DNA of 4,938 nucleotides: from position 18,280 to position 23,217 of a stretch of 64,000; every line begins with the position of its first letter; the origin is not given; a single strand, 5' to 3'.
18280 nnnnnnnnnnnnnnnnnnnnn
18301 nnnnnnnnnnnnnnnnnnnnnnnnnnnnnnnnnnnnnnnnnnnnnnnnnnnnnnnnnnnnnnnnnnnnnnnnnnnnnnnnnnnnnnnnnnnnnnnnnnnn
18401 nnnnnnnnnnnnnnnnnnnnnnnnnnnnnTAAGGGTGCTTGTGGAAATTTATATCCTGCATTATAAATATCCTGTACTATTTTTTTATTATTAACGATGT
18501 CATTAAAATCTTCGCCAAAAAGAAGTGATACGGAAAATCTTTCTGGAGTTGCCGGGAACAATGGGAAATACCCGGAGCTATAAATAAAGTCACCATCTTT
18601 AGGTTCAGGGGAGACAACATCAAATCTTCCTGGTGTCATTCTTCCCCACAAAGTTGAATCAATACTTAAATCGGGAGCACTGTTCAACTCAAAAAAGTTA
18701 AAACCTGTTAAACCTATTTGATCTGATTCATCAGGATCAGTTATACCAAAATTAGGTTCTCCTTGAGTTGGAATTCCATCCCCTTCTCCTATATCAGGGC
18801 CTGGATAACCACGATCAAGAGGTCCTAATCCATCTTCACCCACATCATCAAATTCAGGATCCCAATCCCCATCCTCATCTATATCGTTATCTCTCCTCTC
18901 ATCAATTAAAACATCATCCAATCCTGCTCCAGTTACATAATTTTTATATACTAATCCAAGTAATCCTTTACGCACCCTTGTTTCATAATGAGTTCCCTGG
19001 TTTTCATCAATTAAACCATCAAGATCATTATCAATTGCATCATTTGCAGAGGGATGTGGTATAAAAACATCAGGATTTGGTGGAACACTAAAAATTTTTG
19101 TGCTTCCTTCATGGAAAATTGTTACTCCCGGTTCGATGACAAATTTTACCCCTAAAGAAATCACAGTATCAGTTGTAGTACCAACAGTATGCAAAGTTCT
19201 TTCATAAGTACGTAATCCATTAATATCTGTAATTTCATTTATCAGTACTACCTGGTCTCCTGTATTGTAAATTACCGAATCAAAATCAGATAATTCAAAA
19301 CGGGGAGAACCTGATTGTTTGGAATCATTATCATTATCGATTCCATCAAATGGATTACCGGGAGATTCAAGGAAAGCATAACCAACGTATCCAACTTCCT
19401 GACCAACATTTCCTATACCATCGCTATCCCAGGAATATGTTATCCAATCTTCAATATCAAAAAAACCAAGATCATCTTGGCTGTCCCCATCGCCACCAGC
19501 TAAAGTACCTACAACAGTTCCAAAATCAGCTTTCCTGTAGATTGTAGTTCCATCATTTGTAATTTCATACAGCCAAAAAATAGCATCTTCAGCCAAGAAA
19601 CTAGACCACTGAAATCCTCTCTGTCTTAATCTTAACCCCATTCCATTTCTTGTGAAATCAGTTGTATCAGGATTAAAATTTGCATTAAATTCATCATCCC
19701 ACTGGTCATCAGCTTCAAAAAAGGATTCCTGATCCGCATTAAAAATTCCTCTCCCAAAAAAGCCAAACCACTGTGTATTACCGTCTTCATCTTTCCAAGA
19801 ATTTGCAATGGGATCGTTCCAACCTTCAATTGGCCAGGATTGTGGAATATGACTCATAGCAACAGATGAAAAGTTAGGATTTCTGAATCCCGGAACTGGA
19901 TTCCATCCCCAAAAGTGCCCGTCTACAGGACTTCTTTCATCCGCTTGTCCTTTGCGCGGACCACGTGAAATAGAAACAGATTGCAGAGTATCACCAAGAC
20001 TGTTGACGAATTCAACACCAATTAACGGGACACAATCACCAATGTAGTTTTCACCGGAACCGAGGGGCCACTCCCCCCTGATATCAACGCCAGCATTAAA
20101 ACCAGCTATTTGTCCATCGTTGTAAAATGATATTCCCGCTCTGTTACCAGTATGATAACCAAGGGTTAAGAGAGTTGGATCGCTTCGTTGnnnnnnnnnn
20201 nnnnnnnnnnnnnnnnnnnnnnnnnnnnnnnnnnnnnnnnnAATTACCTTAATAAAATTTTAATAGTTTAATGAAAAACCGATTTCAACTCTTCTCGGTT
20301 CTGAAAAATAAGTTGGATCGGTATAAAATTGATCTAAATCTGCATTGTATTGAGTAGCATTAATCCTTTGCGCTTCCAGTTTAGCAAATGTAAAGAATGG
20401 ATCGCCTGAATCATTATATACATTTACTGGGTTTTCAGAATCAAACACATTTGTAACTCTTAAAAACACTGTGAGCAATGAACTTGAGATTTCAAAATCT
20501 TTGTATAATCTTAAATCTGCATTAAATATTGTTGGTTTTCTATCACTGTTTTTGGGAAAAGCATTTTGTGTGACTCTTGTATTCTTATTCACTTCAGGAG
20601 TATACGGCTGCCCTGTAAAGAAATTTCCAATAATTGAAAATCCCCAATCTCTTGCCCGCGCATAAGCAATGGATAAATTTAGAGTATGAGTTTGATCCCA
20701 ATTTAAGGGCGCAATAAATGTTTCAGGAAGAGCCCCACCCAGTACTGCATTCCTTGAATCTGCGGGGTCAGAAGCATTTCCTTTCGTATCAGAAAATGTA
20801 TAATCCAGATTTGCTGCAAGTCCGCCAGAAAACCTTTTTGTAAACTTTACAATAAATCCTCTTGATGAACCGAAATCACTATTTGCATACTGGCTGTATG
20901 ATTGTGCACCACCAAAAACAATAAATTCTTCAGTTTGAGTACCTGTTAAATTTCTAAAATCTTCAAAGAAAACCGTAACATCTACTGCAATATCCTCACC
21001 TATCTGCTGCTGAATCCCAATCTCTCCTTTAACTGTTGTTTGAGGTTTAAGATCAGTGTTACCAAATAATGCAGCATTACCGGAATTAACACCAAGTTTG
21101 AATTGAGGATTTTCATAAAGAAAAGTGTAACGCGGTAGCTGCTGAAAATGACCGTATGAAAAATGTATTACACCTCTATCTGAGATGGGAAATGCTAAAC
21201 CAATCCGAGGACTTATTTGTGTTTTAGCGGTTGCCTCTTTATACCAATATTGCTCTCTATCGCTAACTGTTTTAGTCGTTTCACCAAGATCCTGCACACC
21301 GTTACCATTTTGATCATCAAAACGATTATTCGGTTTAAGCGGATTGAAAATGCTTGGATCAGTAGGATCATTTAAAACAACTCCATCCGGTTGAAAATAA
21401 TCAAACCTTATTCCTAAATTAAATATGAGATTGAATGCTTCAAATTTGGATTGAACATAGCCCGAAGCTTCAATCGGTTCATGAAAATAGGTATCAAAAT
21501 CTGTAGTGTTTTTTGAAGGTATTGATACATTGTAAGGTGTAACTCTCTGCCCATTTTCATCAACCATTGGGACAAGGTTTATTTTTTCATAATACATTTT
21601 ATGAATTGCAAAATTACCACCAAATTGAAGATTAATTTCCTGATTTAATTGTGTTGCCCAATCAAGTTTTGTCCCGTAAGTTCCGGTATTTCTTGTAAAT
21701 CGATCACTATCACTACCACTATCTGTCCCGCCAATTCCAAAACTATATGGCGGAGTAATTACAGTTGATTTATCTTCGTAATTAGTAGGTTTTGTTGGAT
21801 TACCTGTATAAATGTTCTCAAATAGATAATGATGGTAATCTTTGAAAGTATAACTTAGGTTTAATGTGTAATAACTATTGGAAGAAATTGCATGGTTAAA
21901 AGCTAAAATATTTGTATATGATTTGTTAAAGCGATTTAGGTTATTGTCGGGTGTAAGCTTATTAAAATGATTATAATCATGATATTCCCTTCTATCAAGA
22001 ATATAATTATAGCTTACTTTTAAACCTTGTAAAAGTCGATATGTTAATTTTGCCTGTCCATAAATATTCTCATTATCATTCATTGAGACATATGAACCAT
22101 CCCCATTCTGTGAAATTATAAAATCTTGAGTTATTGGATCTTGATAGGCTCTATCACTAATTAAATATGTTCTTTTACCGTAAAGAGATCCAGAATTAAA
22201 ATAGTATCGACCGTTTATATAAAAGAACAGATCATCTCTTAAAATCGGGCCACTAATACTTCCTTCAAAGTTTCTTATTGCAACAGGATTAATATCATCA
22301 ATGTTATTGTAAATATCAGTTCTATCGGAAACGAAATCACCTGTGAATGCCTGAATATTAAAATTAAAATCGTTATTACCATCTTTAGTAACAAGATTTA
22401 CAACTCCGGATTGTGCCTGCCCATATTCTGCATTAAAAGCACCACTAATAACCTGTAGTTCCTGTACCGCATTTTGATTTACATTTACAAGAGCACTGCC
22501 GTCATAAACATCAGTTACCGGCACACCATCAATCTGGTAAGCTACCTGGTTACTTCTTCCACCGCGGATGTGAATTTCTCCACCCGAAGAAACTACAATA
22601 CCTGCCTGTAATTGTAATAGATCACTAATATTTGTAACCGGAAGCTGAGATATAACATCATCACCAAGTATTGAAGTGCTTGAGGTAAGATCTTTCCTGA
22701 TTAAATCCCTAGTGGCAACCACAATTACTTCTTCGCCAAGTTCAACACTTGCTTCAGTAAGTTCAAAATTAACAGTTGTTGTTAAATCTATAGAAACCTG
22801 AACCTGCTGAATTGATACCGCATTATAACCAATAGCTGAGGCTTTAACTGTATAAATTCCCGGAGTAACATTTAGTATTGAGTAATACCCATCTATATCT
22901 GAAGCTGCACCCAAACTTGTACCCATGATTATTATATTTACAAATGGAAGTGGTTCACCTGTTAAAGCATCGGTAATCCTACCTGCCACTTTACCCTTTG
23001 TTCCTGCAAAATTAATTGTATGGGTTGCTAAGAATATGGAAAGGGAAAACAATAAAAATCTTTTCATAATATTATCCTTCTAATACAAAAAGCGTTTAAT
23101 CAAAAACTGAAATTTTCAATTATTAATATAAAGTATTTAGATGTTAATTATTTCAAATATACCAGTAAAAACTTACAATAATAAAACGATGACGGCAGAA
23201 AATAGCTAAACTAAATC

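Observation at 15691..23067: Tight operon of TonB-dependent receptor, 1178-aa acidic CTD-bearing protein and PorV-like barrel: possible dedicated surface-display or uptake module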

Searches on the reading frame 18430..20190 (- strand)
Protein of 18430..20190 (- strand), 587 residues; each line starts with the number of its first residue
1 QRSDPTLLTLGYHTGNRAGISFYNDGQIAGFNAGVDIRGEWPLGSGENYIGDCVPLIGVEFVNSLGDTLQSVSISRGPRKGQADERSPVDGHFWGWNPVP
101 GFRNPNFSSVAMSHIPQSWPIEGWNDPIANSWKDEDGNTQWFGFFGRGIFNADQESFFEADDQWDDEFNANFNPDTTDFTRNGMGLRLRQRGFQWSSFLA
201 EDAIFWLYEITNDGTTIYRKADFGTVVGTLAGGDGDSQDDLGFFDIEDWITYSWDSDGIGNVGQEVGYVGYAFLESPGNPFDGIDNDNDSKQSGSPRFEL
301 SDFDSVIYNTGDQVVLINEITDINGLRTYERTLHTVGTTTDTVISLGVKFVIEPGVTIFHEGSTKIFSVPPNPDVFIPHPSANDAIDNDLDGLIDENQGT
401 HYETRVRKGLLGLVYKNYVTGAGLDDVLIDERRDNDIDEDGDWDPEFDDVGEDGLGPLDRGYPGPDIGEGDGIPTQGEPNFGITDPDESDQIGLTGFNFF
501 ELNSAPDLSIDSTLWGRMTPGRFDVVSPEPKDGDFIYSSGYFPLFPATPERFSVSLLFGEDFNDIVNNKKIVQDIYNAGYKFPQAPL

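Call 64: predict_structure(alignment_id=A7)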
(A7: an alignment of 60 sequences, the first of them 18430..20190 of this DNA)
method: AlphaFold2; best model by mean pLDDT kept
length: 587 residues; sequences in the alignment: 60
mean_pLDDT: 90.3   pTM: 0.89
mean pLDDT of the five models: 90.3, 90.0, 89.7, 89.3, 88.0
residues with pLDDT >= 90: 379; 70-90: 190; 50-70: 16; < 50: 2
segments of 3 or more residues with pLDDT < 50: none
pLDDT, mean of each block of 10 residues (from residue 1): 90 95 95 86 91 96 97 95 93 96 95 97 92 92 87 95 96 96 97 93 95 95 94 82 82 89 89 73 87 93 97 97 89 98 97 97 80 76 93 92 87 95 92 85 91 84 86 89 73 80 92 93 78 88 92 94 93 87 73
secondary structure, 60 per line:
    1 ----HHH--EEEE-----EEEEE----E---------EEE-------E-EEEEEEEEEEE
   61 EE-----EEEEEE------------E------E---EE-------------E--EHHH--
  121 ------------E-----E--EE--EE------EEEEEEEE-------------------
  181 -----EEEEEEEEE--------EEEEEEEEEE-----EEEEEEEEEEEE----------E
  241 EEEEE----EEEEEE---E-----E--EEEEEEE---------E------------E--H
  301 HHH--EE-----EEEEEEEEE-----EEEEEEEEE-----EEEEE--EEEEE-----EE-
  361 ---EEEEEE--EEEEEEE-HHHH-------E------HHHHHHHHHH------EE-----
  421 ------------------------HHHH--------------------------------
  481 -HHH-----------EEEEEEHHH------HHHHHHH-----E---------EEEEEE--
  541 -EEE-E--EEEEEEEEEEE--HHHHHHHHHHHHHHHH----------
elements in order: E10-13 E19-23 E38-40 E50-62 E68-73 E154-161 E186-194 E203-212 E218-229 E240-245 E250-255 E268-274 H300-303 E313-321 E327-335 E341-345 E348-352 E364-369 E372-378 H380-383 H398-407 H445-448 E496-501 H511-517 E533-538 E542-544 E549-559 H562-577
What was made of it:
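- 18430..20190 (-): Giant, residues 18-604: conserved N-terminal core. It comprises a beta-supersandwich, a small beta insert (~311-395), an acid-rich DxDxDG loop region (~396-512) and an alpha/beta closing segment. Separate AF2 model: pLDDT 90.3, pTM 0.89 (call 64).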

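Call 67: fold_search(model_id=the predicted structure, library=pdb)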
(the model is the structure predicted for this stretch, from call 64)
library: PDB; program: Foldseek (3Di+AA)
matches with E <= 10: 265; with E <= 0.001: 0
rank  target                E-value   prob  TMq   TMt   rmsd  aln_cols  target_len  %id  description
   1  6hq8_A                5.3e-03  0.85  0.22  0.12  19.6       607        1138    8  Bacterial beta-1,3-oligosaccharide phosphorylase from GH149 with laminarihexaose bound at a surface site (released 2019-06-12)
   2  8ic6_A                1.4e-02  0.47  0.21  0.15  23.1       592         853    7  exo-beta-D-arabinanase ExoMA2 from Microbacterium arabinogalactanolyticum in complex with Tris (released 2023-08-16)
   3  6hq6_B                1.6e-02  0.23  0.14  0.08  21.7       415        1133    9  Bacterial beta-1,3-oligosaccharide phosphorylase from GH149 (released 2019-06-12)
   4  6hq6_A                1.7e-02  0.75  0.23  0.13  15.5       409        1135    8  Bacterial beta-1,3-oligosaccharide phosphorylase from GH149 (released 2019-06-12)
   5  2ciq                  1.9e-02  0.30  0.17  0.31  20.3       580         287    8  Structure-based functional annotation: Yeast ymr099c codes for a D- hexose-6-phosphate mutarotase. (released 2006-07-11)
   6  8ic6_B                2.4e-02  0.38  0.21  0.15  21.9       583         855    8  exo-beta-D-arabinanase ExoMA2 from Microbacterium arabinogalactanolyticum in complex with Tris (released 2023-08-16)
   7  9vmj_B                3.1e-02  0.51  0.25  0.19  20.3       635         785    8  Crystal structure of TeGH116 from Thermosynechococcus elongatus (released 2025-11-26)
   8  8jd7_A                3.7e-02  0.38  0.18  0.20  10.9       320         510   12  endo-1,3-fucanase GH174A (released 2024-05-15)
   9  8rfe_A                4.1e-02  0.72  0.21  0.05  10.1       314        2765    8  CgsiGP2 sample in nanodisc (released 2024-03-20)
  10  5xqg_C                6.7e-02  0.51  0.18  0.13  10.0       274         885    9  Crystal structure of a PL 26 exo-rhamnogalacturonan lyase from Penicillium chrysogenum complexed with unsaturated gala (released 2018-03-21)
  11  9ju0_BBB              7.5e-02  0.85  0.30  0.21  13.5       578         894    6  C-terminally truncated dextran dextrinase bound with acarbose (released 2025-09-03)
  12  8i5o                  7.9e-02  0.47  0.27  0.21  18.1       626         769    9  Crystal structure of TxGH116 D593A acid/base mutant from Thermoanaerobacterium xylanolyticum (released 2023-05-03)
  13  4mmi                  7.9e-02  0.18  0.11  0.11  22.8       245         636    8  Crystal structure of heparan sulfate lyase HepC mutant from Pedobacter heparinus (released 2014-01-29)
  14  8rf0_A                8.3e-02  0.23  0.14  0.03  18.5       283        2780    8  WT-CGS sample in nanodisc (released 2024-03-20)
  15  5xqo_A                8.3e-02  0.21  0.18  0.12  18.9       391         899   10  Crystal structure of a PL 26 exo-rhamnogalacturonan lyase from Penicillium chrysogenum complexed with tetrameric subst (released 2018-03-21)
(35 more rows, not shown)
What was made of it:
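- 18430..20190 (-): The weak hits are N-terminal supersandwich domains of GH149, GH116, GH94, PL26, aldose epimerase and dextran dextrinase (call 67).
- Weak fold hint: the N-core resembles carbohydrate-enzyme supersandwich domains (call 67). Its weak fold hits are all domains of carbohydrate-active enzymes (call 67). The fold hits are to non-catalytic N-terminal supersandwich domains, and they are weak (TM 0.2-0.3, E >= 5e-3) (call 67).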

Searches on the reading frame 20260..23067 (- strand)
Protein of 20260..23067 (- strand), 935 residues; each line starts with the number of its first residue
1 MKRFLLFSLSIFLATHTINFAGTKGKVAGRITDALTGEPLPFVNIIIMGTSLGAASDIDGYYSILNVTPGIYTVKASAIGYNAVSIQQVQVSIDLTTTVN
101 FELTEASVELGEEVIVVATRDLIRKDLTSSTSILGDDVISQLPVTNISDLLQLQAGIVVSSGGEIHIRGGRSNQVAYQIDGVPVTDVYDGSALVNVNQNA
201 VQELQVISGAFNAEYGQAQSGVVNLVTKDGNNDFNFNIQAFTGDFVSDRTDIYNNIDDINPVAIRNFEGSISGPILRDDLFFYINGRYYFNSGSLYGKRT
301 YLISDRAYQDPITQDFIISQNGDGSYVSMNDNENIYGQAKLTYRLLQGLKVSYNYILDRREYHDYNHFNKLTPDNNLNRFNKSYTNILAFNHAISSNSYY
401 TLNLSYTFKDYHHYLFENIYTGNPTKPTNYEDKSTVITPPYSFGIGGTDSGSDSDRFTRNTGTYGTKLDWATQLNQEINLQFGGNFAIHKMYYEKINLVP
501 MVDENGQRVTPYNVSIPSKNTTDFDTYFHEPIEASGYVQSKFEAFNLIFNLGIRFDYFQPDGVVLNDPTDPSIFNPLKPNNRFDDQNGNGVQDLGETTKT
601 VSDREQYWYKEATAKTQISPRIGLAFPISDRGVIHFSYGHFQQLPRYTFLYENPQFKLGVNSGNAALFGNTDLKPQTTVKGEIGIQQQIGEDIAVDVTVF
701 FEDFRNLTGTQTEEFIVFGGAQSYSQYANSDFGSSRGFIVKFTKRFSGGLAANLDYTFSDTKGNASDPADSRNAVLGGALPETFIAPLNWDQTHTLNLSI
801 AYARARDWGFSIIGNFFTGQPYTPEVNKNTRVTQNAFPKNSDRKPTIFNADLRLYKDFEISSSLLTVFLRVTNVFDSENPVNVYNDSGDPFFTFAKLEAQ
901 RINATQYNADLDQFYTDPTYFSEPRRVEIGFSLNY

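Call 4: search_protein_families(library=pfam, proteins=[window:20260-23067:-], max_evalue=0.1)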
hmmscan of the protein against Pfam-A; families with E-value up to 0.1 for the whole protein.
window:20260-23067:- (935 aa): 4 families
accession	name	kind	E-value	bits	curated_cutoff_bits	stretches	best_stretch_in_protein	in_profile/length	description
PF13715.12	CarbopepD_reg_2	-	1.8e-18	66.8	32.2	1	27-114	1-87/88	CarboxypepD_reg-like domain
PF13620.12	CarboxypepD_reg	-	1.1e-16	61.4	32.3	1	27-104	2-82/82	Carboxypeptidase regulatory-like domain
PF07715.20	Plug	-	7.7e-12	46.1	23.9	1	125-221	3-105/107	TonB-dependent Receptor Plug Domain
PF25183.1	OMP_b-brl_4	-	1e-11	44.4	30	2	332-668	152-491/838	Outer membrane beta barrel domain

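Call 5: search_protein_families(library=ncbifam, proteins=[window:20260-23067:-], max_evalue=0.1)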
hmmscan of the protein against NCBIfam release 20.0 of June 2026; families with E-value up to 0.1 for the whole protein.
window:20260-23067:- (935 aa): 8 families
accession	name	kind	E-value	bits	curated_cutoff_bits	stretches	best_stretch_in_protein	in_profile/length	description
TIGR04056.1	OMP_RagA_SusC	subfamily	1.9e-21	76.1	368.25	1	26-239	2-214/981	SusC/RagA family TonB-linked outer membrane protein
NF052345.1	S_layer_anammox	exception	2.2e-13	48.6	1400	1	15-107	1303-1395/1596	Kustd1514 family S-layer glycoprotein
NF010011.0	PRK13484.1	equivalog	6.7e-11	41.2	1197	2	653-795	450-596/682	IreA family TonB-dependent siderophore receptor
NF041535.1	TonB_rec_PqqU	equivalog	2.8e-10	39.2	1200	1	177-252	79-154/676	TonB-dependent receptor PqqU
NF010010.0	PRK13483.1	equivalog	4.6e-10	38.1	927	2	662-766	444-553/660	ligand-gated channel protein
NF010038.0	PRK13513.1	equivalog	5.6e-10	38.4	942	2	660-797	438-581/659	ligand-gated channel protein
NF010012.0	PRK13486.1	equivalog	1.6e-07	30.1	924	1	618-806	417-593/696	TonB-dependent receptor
NF038079.1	TonB_sider_MxcH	equivalog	0.028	12.5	925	1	164-233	174-244/792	TonB-dependent siderophore myxochelin receptor MxcH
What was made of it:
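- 20260..23067 (-): TonB-dependent transporter, 935 aa: signal peptide, CarboxypepD_reg-like N-terminal domain (res 27-114), TonB-box-like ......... (res ~112-120), Plug (125-221), large barrel. Pfam and NCBIfam (calls 4, 5).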

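Call 42: search_solved_structures(query=window:20260-23067:-, max_evalue=0.01)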
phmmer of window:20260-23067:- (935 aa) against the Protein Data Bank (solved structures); distinct sequences matched with E-value up to 0.01: 5.
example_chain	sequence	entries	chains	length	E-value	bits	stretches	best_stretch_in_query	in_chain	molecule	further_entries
6v81_A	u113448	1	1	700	2.4e-07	32.5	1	174-249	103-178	Probable TonB-dependent receptor YncD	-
9c4o_A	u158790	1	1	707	2.7e-07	32.3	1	174-249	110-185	Pyrroloquinoline quinone transporter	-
4wi0_B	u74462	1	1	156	0.0026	19.1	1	44-96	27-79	Cellulosomal scaffoldin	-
3mn8_A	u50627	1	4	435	0.0033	18.8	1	27-109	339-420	LP15968p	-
4u3s_B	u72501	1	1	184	0.0036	18.7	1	44-96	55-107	Cellulosomal scaffoldin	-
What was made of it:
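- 20260..23067 (-): PDB sequence hits cover the plug only (YncD, PqqU; call 42).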
